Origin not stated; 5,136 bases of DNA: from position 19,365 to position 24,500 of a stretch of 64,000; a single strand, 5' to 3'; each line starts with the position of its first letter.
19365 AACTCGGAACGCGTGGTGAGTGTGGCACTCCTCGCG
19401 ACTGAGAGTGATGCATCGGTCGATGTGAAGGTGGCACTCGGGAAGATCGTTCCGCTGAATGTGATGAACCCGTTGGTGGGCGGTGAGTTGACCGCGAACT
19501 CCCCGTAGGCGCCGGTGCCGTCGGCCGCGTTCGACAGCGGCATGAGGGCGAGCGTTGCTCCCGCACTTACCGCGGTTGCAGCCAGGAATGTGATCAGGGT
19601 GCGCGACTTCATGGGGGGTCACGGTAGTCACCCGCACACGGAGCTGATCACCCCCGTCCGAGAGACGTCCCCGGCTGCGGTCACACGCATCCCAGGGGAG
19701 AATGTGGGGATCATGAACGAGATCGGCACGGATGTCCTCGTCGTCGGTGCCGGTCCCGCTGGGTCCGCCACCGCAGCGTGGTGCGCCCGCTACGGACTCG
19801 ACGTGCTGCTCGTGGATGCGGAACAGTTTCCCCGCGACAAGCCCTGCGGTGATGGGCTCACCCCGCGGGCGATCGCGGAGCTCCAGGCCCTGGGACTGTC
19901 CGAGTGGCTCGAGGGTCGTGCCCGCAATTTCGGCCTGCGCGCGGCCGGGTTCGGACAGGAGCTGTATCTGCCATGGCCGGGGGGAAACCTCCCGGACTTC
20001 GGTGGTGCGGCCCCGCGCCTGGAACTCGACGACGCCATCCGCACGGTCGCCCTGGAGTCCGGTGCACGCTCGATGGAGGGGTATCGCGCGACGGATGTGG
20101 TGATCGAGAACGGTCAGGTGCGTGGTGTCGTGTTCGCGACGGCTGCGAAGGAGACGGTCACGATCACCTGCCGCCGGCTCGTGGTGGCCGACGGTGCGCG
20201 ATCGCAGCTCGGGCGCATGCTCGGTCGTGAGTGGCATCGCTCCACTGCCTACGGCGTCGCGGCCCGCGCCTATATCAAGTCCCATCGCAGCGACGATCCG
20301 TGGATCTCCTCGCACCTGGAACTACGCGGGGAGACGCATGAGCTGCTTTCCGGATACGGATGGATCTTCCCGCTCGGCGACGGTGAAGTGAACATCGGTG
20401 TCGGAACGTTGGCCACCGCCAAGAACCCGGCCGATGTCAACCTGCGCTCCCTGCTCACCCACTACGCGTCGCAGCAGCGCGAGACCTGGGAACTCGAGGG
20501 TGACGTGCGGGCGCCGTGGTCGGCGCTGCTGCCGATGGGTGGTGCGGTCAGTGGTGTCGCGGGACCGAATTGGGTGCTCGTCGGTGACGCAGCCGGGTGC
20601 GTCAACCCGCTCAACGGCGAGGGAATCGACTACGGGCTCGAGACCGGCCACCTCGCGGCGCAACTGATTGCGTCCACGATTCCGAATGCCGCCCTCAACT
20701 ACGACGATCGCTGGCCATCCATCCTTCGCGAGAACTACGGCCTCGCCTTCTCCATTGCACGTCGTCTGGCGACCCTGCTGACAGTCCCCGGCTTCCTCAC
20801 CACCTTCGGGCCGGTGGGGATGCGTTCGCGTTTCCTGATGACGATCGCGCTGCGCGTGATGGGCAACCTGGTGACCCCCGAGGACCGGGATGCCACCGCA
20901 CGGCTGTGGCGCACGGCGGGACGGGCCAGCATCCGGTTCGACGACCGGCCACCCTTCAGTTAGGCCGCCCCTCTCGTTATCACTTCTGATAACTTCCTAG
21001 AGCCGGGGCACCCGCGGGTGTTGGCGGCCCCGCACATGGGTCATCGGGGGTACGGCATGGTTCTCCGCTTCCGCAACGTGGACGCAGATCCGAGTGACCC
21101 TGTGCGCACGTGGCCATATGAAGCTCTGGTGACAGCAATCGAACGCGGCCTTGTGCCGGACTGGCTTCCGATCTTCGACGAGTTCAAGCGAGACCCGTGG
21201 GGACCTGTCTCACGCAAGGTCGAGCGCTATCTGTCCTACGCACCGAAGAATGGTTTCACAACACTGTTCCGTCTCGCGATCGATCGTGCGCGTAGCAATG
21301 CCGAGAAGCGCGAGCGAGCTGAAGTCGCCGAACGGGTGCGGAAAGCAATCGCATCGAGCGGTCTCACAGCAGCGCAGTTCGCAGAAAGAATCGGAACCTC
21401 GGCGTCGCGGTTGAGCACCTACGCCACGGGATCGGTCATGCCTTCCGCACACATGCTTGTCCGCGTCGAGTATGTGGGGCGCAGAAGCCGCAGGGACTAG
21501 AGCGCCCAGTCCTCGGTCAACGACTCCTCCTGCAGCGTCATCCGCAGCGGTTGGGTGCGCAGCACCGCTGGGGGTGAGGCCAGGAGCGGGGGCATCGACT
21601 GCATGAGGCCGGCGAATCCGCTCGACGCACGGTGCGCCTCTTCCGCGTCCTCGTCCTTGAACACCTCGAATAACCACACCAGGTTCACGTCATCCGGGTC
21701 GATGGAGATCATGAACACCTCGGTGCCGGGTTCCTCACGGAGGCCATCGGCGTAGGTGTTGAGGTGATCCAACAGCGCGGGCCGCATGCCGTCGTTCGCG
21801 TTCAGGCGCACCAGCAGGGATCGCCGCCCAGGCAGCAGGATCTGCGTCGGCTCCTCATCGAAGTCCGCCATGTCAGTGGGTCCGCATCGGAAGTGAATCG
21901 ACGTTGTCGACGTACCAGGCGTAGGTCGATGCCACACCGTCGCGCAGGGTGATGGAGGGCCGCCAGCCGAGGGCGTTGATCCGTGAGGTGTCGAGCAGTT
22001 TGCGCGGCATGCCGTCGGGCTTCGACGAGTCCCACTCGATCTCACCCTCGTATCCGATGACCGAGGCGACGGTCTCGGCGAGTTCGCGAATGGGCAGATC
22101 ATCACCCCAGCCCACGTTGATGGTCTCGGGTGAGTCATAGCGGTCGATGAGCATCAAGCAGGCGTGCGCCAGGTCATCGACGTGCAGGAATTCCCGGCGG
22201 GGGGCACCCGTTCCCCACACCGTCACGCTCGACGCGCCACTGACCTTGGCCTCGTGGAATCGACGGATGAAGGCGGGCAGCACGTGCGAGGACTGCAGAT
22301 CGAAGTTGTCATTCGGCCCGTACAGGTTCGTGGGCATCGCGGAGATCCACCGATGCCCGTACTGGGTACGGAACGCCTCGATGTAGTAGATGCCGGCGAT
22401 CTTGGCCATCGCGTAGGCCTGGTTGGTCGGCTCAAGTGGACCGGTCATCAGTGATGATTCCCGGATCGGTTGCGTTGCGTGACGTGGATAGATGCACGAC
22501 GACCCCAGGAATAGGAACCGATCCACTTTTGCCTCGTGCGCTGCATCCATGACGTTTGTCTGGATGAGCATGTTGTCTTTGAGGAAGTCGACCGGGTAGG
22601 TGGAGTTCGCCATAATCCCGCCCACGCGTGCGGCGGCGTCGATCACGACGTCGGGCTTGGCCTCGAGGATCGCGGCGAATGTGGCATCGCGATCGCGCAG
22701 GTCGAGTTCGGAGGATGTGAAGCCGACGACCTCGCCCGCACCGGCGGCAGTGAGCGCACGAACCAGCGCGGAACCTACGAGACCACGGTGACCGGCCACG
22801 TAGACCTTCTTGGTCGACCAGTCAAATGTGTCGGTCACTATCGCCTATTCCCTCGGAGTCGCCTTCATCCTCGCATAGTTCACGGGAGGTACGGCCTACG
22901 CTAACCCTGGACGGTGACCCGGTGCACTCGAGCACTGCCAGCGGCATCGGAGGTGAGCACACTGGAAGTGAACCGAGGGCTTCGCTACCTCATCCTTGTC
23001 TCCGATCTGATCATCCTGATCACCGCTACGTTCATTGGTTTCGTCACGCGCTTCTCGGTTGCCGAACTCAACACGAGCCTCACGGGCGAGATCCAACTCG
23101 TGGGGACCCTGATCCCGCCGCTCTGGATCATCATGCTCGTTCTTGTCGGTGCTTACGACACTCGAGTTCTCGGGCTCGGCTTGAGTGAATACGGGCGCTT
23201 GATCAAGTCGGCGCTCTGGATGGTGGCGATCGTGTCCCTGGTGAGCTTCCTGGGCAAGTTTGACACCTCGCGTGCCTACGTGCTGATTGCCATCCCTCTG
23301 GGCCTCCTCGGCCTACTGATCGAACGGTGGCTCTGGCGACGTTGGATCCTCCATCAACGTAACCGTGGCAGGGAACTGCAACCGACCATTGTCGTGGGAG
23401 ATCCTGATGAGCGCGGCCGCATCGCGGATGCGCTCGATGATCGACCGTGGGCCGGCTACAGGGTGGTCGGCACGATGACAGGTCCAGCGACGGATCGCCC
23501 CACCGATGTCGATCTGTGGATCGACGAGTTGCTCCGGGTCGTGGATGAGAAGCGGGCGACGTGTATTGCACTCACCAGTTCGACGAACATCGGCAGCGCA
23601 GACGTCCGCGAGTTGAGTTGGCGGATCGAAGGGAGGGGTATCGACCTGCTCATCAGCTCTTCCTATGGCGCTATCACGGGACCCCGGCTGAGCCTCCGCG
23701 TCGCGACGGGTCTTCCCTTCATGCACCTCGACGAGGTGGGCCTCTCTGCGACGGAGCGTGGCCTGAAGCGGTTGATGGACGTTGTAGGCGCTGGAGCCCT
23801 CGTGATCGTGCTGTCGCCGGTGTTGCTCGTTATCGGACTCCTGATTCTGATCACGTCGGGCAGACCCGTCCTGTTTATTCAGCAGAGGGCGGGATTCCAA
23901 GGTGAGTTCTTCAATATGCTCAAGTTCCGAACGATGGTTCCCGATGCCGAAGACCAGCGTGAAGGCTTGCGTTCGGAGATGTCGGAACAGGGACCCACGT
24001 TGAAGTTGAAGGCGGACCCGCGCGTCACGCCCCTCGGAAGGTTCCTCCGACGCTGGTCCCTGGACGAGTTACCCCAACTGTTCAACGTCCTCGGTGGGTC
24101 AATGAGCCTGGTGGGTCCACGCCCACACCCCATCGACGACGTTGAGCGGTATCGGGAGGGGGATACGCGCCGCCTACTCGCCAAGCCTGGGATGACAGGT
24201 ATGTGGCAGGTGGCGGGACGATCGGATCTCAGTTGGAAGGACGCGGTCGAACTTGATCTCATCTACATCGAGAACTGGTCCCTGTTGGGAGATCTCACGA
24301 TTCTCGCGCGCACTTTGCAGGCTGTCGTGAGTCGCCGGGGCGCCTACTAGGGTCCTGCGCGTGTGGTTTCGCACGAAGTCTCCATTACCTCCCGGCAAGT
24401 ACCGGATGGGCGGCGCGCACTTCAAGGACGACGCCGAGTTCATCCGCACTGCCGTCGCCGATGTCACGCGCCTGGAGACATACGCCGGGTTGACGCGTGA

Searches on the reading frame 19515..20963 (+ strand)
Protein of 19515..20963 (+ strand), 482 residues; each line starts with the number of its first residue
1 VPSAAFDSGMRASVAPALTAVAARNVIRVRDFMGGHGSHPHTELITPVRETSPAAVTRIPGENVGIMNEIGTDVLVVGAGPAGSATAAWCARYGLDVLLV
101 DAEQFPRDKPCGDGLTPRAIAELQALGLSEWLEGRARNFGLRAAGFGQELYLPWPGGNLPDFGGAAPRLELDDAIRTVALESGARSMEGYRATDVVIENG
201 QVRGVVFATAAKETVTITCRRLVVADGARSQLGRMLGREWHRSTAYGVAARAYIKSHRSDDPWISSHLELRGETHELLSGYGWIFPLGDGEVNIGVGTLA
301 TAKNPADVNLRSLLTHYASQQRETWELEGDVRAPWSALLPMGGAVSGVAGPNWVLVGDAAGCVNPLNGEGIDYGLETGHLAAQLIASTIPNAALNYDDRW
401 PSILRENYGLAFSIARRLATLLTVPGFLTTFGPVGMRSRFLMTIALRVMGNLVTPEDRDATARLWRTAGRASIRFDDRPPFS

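Call 38: search_protein_families(library=pfam, proteins=[window:19515-20963:+], max_evalue=0.0001)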
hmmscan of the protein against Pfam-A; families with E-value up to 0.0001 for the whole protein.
window:19515-20963:+ (482 aa): 9 families
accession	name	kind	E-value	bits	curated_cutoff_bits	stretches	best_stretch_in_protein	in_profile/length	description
PF01494.25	FAD_binding_3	-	1.1e-17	64.7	22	1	72-242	2-173/349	FAD binding domain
PF01266.30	DAO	-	1.6e-12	48.1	27.9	2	73-105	1-33/353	FAD dependent oxidoreductase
PF05834.18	Lycopene_cycl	-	1.2e-09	38.1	23.4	0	208-389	122-294/380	Lycopene cyclase protein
PF00890.30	FAD_binding_2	-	1.8e-09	37.7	20.4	0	73-104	1-32/414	FAD binding domain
PF04820.20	Trp_halogenase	-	4.9e-08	32.7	21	0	73-130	1-61/458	Tryptophan halogenase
PF07992.20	Pyr_redox_2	-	6.3e-08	32.8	26.1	1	73-232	2-113/291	Pyridine nucleotide-disulphide oxidoreductase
PF12831.13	FAD_oxidored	-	3.1e-06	27.2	27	1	73-222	1-140/416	FAD dependent oxidoreductase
PF13450.12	NAD_binding_8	-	2.9e-05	24.7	21.9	0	76-104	1-29/68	NAD(P)-binding Rossmann-like domain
PF22578.2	GGR_cat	-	3.4e-05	24.1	27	1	280-321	32-71/88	Geranylgeranyl reductase catalytic domain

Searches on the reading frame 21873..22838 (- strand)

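Call 38: search_protein_families(library=pfam, proteins=[window:21873-22838:-], max_evalue=0.0001)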
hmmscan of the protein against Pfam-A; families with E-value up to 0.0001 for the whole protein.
window:21873-22838:- (321 aa): 4 families
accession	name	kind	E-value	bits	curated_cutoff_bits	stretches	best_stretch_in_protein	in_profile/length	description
PF01370.27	Epimerase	-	2.1e-65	220.9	20.9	1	12-243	1-240/240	NAD dependent epimerase/dehydratase family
PF16363.11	GDP_Man_Dehyd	-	1.8e-21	77.4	27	1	44-304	58-331/332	GDP-mannose 4,6 dehydratase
PF04321.23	RmlD_sub_bind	-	2.3e-08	33.9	27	1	11-73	2-63/287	RmlD substrate binding domain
PF02719.21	Polysacc_synt_2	-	5.2e-05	23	20.2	0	46-111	62-126/293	Polysaccharide biosynthesis protein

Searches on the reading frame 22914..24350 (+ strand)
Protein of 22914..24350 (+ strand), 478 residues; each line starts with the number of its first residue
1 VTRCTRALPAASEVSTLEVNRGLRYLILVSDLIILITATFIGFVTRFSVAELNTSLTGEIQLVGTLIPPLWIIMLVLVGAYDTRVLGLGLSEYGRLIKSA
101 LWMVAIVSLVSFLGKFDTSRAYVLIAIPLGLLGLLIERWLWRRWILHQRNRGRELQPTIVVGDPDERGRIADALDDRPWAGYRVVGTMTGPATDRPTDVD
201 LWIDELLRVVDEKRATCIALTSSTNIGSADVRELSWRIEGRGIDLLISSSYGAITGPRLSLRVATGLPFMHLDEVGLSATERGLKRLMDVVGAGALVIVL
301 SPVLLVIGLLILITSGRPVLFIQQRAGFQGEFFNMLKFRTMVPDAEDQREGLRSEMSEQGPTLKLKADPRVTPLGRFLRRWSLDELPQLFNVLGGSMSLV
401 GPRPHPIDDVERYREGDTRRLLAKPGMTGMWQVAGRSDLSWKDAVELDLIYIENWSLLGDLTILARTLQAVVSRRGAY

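Call 38: search_protein_families(library=pfam, proteins=[window:22914-24350:+], max_evalue=0.0001)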
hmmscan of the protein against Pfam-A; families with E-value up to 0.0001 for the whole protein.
window:22914-24350:+ (478 aa): 2 families
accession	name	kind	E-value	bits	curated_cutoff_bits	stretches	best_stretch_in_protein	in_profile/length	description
PF02397.22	Bac_transf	-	2.3e-64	216.7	27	1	285-472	1-178/179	Bacterial sugar transferase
PF13727.12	CoA_binding_3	-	1.2e-07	32.3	25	1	78-199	3-121/175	CoA-binding domain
